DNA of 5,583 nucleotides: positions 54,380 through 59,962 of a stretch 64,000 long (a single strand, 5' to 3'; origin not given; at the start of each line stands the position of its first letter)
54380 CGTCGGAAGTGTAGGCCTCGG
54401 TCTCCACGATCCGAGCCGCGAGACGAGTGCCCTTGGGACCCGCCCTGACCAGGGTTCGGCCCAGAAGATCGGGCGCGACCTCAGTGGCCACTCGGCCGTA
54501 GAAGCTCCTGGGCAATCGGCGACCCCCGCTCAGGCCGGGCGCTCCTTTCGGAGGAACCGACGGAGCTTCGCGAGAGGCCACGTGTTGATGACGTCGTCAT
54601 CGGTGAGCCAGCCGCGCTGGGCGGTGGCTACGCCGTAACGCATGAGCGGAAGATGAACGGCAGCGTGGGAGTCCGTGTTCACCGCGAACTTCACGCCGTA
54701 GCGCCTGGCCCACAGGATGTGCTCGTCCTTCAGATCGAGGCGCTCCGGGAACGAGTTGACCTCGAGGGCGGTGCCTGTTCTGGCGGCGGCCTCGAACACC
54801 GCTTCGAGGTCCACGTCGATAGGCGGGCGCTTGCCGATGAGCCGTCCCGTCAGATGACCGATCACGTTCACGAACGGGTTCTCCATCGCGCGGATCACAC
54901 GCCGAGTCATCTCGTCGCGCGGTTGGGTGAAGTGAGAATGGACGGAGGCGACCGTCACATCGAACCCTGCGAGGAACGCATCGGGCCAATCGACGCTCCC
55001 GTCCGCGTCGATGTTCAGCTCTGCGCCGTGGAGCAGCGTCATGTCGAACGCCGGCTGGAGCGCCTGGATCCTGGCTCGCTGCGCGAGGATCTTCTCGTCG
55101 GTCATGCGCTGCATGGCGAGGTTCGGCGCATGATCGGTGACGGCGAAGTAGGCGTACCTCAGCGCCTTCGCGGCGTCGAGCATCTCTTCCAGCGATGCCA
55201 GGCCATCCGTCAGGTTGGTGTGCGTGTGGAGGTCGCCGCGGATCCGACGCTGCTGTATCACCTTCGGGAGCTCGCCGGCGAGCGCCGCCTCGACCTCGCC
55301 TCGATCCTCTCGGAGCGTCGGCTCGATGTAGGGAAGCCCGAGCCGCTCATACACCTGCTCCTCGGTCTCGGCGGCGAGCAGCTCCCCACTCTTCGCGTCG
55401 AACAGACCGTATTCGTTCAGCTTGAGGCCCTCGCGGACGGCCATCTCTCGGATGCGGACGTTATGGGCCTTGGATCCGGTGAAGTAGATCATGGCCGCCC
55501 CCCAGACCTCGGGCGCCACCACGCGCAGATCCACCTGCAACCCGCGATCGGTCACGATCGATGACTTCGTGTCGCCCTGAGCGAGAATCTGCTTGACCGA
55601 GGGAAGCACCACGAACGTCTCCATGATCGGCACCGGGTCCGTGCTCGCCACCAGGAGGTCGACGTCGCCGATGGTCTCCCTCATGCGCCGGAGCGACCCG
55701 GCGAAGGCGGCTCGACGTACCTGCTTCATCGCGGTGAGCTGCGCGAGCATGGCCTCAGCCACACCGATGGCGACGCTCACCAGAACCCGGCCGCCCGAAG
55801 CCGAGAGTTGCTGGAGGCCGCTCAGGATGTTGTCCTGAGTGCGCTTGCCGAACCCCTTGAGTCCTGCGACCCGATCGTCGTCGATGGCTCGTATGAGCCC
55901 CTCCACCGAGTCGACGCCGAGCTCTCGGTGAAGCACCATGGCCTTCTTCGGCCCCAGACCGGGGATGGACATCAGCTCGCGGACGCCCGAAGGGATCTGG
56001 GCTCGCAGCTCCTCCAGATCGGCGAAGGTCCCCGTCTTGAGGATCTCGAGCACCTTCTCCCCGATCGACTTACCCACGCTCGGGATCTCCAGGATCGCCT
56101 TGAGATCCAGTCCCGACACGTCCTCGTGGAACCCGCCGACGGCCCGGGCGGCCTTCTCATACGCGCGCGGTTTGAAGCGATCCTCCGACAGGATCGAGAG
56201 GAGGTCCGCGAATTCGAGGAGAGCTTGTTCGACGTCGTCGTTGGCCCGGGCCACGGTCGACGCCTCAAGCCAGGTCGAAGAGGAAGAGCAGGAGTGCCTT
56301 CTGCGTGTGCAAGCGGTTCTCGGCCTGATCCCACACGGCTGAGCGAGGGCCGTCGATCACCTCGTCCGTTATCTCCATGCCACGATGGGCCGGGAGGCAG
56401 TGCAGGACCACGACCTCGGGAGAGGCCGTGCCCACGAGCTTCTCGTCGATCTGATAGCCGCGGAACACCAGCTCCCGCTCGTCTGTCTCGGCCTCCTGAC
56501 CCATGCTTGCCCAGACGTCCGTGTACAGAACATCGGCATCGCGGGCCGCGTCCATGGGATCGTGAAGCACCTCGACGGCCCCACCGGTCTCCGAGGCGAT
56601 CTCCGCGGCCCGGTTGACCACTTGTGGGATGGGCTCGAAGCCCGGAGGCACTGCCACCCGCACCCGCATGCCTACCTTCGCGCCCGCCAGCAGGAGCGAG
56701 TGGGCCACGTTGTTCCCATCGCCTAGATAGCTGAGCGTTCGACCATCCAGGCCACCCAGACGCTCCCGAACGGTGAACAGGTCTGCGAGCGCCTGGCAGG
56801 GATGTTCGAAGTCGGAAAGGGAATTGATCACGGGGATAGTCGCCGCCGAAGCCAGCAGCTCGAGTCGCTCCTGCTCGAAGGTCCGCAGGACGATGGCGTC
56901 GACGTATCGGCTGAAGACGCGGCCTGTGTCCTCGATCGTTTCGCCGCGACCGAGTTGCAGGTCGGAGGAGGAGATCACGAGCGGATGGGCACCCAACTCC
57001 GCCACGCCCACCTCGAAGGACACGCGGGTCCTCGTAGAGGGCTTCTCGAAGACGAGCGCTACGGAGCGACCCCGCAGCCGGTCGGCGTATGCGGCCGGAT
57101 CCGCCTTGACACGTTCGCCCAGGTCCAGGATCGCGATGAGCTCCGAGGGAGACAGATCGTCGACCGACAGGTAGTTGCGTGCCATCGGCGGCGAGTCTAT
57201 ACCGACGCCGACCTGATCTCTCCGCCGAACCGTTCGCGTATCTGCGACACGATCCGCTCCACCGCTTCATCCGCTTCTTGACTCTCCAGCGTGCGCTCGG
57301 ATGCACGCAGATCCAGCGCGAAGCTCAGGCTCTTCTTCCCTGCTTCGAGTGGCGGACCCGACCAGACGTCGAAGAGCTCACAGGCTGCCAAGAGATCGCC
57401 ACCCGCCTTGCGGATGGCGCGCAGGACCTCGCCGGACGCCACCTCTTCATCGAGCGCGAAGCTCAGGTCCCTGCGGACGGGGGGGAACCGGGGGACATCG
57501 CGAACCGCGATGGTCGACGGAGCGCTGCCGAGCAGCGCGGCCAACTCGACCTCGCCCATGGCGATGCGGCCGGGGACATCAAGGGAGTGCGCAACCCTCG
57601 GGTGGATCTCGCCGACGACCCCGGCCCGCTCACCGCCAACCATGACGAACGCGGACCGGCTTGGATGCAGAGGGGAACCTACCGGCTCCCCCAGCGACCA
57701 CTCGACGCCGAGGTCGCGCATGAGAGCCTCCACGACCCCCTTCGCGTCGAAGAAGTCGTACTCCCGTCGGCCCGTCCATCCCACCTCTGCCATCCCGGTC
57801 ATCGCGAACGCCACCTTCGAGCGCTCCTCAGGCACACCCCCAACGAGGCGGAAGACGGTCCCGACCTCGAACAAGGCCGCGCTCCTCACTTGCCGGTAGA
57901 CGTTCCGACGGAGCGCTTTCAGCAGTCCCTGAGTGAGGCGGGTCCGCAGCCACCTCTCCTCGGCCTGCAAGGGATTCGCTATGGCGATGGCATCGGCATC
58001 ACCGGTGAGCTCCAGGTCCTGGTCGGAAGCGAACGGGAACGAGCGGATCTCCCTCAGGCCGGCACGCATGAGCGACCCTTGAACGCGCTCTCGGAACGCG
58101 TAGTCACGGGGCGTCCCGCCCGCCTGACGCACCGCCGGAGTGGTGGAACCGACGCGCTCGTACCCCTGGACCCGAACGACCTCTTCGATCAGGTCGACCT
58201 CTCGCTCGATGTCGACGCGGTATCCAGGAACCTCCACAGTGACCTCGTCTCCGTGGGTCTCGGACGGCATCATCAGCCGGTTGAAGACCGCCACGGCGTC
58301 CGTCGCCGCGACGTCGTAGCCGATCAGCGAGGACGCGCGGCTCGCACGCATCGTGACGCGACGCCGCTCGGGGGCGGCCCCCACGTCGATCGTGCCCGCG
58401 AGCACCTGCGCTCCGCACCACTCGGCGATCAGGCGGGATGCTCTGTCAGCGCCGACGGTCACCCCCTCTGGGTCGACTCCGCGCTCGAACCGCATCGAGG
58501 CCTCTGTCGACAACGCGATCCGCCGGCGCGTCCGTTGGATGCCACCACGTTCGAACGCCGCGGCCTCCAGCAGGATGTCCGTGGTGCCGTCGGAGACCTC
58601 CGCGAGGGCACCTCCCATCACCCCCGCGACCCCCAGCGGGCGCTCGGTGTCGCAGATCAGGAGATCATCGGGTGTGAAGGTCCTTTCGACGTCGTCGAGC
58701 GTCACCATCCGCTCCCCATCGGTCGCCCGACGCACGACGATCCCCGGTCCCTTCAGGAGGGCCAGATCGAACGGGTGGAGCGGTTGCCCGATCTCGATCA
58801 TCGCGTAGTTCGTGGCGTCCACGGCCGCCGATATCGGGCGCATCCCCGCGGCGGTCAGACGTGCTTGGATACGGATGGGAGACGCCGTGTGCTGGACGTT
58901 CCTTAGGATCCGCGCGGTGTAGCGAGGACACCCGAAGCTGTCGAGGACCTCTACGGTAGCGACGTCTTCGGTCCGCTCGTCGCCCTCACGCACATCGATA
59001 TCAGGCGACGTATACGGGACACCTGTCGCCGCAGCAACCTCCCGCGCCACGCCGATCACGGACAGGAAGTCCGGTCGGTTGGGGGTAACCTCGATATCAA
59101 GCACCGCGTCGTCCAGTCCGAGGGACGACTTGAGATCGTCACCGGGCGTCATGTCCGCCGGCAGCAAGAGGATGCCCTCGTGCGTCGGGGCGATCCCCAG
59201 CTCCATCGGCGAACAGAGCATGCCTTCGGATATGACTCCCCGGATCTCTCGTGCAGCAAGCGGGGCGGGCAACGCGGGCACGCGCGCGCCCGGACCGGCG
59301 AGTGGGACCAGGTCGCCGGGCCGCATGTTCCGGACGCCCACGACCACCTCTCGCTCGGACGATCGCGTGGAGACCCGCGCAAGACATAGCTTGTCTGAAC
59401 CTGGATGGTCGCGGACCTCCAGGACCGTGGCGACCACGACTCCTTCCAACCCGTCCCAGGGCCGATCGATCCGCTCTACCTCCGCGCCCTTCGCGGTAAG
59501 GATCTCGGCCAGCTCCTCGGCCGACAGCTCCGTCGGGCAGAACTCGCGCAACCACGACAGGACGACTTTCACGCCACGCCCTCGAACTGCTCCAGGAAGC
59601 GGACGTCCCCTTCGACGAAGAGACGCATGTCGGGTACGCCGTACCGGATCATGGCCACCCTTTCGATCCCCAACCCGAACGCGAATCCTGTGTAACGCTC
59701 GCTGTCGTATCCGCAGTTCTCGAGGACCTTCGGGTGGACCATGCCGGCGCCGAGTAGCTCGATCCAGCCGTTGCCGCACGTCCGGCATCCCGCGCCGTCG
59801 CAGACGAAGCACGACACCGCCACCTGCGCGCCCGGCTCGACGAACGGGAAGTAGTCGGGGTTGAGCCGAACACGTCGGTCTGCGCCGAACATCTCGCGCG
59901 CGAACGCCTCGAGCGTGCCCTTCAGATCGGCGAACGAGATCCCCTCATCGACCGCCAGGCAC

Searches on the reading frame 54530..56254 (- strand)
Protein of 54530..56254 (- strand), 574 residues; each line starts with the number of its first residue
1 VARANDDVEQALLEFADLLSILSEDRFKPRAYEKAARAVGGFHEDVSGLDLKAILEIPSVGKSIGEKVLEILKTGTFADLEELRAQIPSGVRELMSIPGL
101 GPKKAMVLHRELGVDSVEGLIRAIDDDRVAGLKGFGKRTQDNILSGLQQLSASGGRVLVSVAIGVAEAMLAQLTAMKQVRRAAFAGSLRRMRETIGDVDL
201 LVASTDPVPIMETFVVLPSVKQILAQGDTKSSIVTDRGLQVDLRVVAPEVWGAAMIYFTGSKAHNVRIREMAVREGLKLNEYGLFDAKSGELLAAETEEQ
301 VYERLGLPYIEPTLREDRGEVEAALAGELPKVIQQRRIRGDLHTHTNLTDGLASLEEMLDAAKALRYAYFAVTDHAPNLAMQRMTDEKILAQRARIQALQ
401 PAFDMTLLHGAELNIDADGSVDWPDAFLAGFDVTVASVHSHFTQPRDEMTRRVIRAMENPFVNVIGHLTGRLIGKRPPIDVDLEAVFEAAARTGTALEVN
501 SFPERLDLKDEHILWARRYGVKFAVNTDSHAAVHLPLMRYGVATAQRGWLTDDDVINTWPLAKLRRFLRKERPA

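Call 42: search_protein_families(library=pfam, proteins=[window:54530-56254:-])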
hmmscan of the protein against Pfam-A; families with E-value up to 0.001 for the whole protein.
window:54530-56254:- (574 aa): 4 families
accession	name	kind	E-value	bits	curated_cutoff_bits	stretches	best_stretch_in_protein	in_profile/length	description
PF14791.11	DNA_pol_B_thumb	-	5.2e-26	90.7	25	1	254-316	1-63/63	DNA polymerase beta thumb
PF14716.13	HHH_8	-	1.5e-15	57.8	30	1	4-76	2-72/73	Helix-hairpin-helix domain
PF14520.12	HHH_5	-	4.7e-12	46.6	27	1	92-148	2-56/57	Helix-hairpin-helix domain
PF02811.25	PHP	-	8.4e-10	39.7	26.4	1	341-501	1-163/164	PHP domain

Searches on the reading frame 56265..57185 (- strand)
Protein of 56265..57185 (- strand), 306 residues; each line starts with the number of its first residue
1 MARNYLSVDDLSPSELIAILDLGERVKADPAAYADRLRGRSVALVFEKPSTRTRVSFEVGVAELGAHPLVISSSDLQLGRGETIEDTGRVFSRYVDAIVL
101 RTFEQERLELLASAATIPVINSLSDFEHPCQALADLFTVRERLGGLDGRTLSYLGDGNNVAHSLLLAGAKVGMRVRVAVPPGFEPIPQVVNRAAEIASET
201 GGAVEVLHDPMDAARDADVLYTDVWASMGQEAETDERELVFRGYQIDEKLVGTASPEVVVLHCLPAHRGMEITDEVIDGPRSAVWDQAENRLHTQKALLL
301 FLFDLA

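Call 42: search_protein_families(library=pfam, proteins=[window:56265-57185:-])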
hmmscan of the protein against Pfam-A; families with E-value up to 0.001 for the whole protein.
window:56265-57185:- (306 aa): 2 families
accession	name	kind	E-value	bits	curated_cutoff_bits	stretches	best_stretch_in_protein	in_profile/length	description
PF00185.30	OTCace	-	6.8e-58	195.6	29.4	1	148-301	2-156/157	Aspartate/ornithine carbamoyltransferase, Asp/Orn binding domain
PF02729.26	OTCace_N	-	9e-48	162.5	29.9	1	3-141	1-148/148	Aspartate/ornithine carbamoyltransferase, carbamoyl-P binding domain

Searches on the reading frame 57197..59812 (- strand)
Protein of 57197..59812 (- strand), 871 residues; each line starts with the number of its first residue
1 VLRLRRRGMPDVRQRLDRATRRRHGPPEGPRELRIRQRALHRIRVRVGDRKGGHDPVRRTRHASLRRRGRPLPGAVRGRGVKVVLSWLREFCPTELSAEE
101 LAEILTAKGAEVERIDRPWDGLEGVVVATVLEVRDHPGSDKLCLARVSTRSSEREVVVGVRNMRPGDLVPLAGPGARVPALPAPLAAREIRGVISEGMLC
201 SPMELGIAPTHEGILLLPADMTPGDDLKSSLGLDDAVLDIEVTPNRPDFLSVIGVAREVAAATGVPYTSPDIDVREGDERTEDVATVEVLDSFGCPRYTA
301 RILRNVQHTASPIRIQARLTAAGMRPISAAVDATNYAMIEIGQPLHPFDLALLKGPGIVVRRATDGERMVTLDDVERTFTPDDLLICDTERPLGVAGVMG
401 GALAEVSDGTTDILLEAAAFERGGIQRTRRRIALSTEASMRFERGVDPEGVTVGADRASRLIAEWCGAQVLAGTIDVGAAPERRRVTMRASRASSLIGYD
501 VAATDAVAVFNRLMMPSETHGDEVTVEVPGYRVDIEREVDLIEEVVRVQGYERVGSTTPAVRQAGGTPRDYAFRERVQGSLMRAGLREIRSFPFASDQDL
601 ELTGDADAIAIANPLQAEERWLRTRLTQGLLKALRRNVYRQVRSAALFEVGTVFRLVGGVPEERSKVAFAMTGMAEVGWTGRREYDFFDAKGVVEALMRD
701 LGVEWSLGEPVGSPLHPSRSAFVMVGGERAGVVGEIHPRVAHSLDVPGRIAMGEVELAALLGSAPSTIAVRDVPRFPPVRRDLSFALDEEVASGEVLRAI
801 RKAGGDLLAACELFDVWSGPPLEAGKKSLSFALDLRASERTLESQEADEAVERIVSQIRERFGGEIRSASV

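Call 42: search_protein_families(library=pfam, proteins=[window:57197-59812:-])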
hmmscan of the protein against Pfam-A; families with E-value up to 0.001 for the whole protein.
window:57197-59812:- (871 aa): 5 families
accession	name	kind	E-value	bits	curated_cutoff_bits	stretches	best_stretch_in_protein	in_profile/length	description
PF03483.22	B3_4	-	2e-60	203.8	29.3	1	295-467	2-174/174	B3/4 domain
PF17759.6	tRNA_synthFbeta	-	6.9e-49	166.6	22.4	1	556-757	3-214/214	Phenylalanyl tRNA synthetase beta chain CLM domain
PF03147.19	FDX-ACB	-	6.6e-26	91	31.1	1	774-867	1-94/94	Ferredoxin-fold anticodon binding domain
PF03484.21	B5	-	1.6e-20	73.5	28.6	1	486-551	1-67/67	tRNA synthetase B5 domain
PF01588.26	tRNA_bind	-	1.7e-14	54.1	27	1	125-225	1-95/96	Putative tRNA binding domain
